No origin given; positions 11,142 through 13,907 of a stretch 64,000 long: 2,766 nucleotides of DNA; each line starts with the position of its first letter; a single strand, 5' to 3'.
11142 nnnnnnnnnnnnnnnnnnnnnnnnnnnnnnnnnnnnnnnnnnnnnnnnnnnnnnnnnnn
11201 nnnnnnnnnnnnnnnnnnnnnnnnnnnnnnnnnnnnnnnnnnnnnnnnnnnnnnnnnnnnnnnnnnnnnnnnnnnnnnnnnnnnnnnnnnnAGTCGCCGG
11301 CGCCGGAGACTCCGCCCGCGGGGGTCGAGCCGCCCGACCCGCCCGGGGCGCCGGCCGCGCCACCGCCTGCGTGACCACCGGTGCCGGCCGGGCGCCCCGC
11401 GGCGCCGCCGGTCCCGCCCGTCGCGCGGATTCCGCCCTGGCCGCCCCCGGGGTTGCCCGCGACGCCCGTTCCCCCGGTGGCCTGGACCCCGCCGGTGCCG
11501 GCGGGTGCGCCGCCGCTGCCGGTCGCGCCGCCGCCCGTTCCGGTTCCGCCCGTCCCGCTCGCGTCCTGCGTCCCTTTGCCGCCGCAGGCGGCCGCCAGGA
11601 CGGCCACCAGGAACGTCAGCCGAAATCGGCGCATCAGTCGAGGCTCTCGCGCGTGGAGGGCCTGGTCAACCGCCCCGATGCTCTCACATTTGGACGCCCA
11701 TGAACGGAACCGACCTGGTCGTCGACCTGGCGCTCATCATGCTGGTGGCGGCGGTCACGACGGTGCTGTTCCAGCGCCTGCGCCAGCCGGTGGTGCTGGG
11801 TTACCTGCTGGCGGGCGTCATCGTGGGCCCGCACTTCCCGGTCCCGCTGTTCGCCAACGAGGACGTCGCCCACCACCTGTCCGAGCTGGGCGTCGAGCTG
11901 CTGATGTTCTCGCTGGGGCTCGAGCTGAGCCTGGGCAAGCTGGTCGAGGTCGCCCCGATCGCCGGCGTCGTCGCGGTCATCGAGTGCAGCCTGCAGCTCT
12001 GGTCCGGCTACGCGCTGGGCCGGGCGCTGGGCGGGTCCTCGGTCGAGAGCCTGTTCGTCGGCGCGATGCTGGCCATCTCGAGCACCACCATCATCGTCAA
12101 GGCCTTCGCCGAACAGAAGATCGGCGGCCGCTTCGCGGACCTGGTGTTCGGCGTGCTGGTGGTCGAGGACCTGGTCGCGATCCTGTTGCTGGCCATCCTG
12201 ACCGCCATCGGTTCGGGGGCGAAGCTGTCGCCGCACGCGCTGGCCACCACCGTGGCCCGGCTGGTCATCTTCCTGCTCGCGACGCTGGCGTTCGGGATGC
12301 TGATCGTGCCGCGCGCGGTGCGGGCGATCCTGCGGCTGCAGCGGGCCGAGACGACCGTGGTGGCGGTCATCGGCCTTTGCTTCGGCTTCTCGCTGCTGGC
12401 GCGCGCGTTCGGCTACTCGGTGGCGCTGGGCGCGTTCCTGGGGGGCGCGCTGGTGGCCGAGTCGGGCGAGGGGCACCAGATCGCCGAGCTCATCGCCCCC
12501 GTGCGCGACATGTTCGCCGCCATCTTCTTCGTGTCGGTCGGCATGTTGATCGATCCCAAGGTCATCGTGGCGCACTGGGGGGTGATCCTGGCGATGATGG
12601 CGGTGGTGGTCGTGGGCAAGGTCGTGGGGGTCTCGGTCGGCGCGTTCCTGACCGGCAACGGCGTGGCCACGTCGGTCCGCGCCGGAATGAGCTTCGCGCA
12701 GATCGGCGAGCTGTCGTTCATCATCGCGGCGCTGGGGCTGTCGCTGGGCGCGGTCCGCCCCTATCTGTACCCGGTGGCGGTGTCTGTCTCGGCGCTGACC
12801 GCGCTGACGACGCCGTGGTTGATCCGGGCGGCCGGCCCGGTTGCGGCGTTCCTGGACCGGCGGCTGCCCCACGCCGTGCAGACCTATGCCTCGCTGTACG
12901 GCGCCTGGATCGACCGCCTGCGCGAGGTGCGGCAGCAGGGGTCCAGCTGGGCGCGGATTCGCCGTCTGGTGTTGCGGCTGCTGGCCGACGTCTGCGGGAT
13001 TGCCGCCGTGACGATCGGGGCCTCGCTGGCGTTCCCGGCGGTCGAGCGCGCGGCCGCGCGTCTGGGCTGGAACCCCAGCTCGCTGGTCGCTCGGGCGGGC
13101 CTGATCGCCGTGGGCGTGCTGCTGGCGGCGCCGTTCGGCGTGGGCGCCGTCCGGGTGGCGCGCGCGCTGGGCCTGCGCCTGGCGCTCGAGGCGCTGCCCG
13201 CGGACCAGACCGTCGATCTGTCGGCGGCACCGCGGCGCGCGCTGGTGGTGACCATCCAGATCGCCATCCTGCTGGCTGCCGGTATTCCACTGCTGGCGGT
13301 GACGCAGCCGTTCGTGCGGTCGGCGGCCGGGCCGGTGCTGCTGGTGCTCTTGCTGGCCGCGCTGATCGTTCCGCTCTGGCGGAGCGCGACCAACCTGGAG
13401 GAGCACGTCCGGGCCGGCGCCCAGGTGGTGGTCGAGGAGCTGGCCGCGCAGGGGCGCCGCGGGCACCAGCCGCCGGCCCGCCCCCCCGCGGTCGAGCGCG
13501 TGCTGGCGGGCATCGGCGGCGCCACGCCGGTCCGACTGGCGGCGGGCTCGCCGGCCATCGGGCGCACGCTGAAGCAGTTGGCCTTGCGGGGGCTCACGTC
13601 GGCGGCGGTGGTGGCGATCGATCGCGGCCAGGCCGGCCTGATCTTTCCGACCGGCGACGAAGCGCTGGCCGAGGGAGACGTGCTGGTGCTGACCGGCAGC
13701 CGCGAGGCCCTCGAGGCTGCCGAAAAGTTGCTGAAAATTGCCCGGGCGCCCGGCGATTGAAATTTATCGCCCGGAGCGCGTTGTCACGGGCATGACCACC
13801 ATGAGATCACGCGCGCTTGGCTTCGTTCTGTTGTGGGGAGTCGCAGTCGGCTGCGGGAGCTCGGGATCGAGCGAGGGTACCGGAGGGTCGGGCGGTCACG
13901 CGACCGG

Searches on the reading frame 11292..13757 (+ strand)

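Call 106: search_protein_families(library=pfam, proteins=[window:11292-13757:+], max_evalue=0.00001)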
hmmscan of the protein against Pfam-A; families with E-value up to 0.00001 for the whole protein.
window:11292-13757:+ (822 aa): 2 families
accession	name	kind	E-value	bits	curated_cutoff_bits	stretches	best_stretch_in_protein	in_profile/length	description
PF00999.27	Na_H_Exchanger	-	9.6e-54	183.1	26.2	1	151-510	2-373/375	Sodium/hydrogen exchanger, transmembrane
PF02080.26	TrkA_C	-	1.5e-15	57.3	27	1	747-814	4-70/71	TrkA-C domain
